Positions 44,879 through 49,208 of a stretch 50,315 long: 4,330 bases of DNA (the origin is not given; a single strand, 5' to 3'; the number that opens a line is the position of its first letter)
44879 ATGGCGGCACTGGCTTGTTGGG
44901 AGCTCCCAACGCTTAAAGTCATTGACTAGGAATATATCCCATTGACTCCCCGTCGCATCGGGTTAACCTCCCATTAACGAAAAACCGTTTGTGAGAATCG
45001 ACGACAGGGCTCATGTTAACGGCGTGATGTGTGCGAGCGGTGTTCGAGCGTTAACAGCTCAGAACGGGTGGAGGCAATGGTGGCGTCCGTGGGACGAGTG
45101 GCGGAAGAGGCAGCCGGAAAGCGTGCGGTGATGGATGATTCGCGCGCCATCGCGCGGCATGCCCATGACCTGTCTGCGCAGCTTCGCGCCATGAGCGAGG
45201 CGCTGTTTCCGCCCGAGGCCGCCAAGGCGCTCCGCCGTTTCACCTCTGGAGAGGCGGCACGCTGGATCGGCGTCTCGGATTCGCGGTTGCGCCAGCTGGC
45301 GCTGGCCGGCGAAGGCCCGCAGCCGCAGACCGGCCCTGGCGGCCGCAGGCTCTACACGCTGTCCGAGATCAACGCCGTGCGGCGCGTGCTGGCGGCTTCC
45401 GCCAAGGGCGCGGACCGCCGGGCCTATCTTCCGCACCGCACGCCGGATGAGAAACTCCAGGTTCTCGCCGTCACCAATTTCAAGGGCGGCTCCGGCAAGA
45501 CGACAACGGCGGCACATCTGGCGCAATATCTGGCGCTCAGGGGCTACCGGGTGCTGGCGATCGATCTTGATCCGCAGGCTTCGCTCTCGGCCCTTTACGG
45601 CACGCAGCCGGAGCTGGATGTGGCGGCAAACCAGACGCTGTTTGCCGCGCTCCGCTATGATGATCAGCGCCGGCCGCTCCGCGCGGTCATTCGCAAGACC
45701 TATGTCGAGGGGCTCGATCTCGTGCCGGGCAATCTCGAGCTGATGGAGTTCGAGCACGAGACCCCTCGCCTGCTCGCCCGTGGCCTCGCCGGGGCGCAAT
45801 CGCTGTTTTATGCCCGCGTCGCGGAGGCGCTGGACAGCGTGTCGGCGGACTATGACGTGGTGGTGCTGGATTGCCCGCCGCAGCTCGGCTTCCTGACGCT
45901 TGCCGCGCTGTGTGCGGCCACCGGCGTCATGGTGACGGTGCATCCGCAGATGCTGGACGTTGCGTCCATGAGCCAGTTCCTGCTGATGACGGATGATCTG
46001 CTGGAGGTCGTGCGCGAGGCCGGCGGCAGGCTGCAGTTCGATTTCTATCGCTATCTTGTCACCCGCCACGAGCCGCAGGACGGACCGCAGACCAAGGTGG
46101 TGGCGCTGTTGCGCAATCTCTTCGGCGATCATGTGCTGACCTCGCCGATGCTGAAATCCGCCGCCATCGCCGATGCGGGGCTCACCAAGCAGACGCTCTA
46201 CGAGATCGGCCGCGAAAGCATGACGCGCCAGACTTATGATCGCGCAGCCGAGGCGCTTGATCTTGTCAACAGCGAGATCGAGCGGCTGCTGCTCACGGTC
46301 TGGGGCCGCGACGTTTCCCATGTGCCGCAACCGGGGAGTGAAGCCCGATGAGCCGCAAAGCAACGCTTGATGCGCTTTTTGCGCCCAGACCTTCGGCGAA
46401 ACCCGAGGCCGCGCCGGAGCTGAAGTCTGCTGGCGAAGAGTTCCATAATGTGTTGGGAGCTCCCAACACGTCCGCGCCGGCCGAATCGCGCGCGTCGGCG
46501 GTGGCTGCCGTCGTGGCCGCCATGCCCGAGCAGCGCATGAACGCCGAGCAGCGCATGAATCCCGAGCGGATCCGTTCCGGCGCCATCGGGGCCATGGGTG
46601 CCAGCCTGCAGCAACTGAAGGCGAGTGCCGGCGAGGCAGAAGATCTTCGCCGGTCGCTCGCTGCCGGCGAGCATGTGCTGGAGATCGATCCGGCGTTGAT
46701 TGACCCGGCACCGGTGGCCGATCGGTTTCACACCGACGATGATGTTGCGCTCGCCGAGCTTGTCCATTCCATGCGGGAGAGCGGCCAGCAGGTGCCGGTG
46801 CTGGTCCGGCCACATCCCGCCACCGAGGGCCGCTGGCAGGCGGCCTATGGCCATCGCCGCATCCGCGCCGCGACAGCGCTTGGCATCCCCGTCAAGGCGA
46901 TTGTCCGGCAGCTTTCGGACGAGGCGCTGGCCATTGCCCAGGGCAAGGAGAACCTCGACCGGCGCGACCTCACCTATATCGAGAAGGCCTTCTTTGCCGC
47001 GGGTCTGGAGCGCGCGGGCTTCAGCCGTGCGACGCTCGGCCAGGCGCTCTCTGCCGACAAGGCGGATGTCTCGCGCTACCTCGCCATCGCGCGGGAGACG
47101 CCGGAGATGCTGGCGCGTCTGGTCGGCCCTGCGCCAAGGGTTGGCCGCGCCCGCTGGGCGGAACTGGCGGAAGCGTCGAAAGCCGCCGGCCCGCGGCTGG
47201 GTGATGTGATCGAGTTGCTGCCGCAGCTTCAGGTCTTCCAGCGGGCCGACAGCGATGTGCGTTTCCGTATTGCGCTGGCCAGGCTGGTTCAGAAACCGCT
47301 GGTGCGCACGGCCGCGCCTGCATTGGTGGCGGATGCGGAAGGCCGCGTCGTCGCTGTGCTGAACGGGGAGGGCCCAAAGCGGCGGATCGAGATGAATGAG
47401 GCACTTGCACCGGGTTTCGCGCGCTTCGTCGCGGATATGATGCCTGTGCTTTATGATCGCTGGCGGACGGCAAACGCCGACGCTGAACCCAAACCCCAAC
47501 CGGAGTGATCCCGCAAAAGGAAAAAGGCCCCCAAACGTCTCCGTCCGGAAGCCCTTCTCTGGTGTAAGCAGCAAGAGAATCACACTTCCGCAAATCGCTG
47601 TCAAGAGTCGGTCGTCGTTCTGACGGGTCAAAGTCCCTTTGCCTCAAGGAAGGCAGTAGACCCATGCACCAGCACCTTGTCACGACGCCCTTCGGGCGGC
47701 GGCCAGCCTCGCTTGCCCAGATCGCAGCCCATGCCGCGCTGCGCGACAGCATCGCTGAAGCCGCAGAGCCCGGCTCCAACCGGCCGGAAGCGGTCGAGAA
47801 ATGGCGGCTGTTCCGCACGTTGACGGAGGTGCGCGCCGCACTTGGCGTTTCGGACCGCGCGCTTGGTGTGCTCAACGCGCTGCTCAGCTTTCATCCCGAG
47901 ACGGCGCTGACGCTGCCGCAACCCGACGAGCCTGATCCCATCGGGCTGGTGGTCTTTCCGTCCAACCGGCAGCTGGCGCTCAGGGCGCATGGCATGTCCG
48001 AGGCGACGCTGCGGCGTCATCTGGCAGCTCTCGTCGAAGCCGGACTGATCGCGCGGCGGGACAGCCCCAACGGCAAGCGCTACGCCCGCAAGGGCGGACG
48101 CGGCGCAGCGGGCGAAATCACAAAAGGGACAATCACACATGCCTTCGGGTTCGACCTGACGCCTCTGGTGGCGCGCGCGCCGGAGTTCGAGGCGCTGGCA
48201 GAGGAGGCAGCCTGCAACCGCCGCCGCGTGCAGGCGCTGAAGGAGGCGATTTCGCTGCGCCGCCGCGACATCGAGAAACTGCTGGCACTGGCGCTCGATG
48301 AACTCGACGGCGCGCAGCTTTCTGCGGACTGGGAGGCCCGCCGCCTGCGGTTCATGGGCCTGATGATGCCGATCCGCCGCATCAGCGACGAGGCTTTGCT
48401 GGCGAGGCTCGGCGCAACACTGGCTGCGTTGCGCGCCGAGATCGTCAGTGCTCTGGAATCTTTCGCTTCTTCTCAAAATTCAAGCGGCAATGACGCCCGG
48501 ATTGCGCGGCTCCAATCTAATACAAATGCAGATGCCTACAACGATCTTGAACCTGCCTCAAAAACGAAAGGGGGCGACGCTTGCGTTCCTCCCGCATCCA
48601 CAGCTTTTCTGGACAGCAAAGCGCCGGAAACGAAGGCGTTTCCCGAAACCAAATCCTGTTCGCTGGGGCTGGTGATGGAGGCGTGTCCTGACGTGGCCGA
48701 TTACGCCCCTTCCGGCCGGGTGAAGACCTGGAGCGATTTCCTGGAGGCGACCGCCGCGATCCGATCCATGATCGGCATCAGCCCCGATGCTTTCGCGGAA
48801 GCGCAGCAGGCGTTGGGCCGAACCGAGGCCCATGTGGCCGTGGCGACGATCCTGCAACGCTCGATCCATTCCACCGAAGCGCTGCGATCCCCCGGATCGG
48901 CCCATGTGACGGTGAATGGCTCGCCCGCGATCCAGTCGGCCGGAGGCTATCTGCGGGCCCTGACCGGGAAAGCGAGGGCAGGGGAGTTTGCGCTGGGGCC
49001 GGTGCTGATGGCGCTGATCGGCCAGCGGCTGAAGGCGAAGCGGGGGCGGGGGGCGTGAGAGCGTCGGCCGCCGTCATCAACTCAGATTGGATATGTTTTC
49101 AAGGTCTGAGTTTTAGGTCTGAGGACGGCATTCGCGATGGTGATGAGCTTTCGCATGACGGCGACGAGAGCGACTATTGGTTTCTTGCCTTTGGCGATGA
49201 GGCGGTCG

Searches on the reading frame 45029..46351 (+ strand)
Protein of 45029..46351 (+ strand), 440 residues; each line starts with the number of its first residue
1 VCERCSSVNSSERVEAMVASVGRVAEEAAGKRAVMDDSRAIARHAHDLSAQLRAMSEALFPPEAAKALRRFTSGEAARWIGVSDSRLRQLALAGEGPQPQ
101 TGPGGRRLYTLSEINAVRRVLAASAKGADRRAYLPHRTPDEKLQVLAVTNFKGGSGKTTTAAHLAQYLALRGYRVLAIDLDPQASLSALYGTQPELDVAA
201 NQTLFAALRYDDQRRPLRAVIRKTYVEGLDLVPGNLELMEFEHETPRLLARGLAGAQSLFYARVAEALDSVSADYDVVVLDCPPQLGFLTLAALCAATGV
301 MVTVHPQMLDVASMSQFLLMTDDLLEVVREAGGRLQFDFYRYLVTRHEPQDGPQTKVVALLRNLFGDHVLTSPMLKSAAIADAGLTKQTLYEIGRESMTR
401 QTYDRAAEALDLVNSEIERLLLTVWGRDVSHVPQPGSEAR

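Call 60: search_protein_families(library=pfam, proteins=[window:45029-46351:+])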
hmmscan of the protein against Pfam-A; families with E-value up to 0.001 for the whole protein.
window:45029-46351:+ (440 aa): 9 families
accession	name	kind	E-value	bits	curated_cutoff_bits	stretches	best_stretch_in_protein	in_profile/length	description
PF13614.12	AAA_31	-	2.8e-35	122.3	27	1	144-323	2-166/177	AAA domain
PF01656.29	CbiA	-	7.3e-25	87.8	25.4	1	146-389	1-124/125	CobQ/CobB/MinD/ParA nucleotide binding domain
PF09140.17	MipZ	-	1.7e-10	41.1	20.7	1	145-183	2-40/262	ATPase MipZ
PF06564.18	CBP_BcsQ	-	4.2e-09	36.7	21.3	1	144-340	2-182/234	Cellulose biosynthesis protein BcsQ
PF02374.21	ArsA_ATPase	-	3.7e-08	33.4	24.3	1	152-293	9-146/305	Anion-transporting ATPase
PF10609.15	ParA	-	3.5e-07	30.3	27.1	1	144-181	4-41/246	NUBPL iron-transfer P-loop NTPase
PF00376.29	MerR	-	3.7e-05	23.9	28.2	1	72-109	1-38/38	MerR family regulatory protein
PF03029.23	ATP_bind_1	-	0.00018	21.8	27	0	154-185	6-37/240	Conserved hypothetical ATP binding protein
PF00142.24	Fer4_NifH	-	0.00057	19.9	25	0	152-187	8-43/271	4Fe-4S iron sulfur cluster binding proteins, NifH/frxC family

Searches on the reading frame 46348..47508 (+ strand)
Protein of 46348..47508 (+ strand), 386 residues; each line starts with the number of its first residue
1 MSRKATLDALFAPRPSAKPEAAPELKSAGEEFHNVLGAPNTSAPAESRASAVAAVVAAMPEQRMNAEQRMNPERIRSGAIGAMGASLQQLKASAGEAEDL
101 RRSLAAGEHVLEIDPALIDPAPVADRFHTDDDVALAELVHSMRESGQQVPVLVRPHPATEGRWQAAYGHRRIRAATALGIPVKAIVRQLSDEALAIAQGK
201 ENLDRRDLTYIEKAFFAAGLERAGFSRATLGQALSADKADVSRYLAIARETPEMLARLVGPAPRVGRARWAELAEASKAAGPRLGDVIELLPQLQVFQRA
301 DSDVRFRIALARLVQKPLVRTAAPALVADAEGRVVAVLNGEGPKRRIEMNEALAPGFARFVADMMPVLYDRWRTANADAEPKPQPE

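Call 60: search_protein_families(library=pfam, proteins=[window:46348-47508:+])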
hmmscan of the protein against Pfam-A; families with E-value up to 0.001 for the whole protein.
window:46348-47508:+ (386 aa): 2 families
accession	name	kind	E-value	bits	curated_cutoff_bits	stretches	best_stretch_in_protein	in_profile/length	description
PF07506.17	RepB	-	2.3e-13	51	30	1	205-370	2-183/185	RepB plasmid partitioning protein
PF02195.25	ParB_N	-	1.6e-10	41.3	26.3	1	109-202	2-93/95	ParB N-terminal domain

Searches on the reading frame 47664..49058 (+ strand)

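Call 61: search_protein_families(library=pfam, proteins=[window:47664-49058:+])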
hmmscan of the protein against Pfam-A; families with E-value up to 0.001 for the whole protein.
window:47664-49058:+ (464 aa): 5 families
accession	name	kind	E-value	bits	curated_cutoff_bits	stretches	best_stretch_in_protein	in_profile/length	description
PF03428.19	RP-C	-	2.6e-58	197.2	24.4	1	30-209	13-173/175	Replication protein C N-terminal domain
PF11800.13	RP-C_C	-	1.7e-32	112.1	32.6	2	334-411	2-75/102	Replication protein C C-terminal region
PF13730.12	HTH_36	-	3.6e-05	23.9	25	0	98-129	25-55/55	Helix-turn-helix domain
PF01022.26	HTH_5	-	0.00036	20.8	22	0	110-129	26-45/47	Bacterial regulatory protein, arsR family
PF12802.13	MarR_2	-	0.0009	19.8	27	0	107-139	28-60/61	MarR family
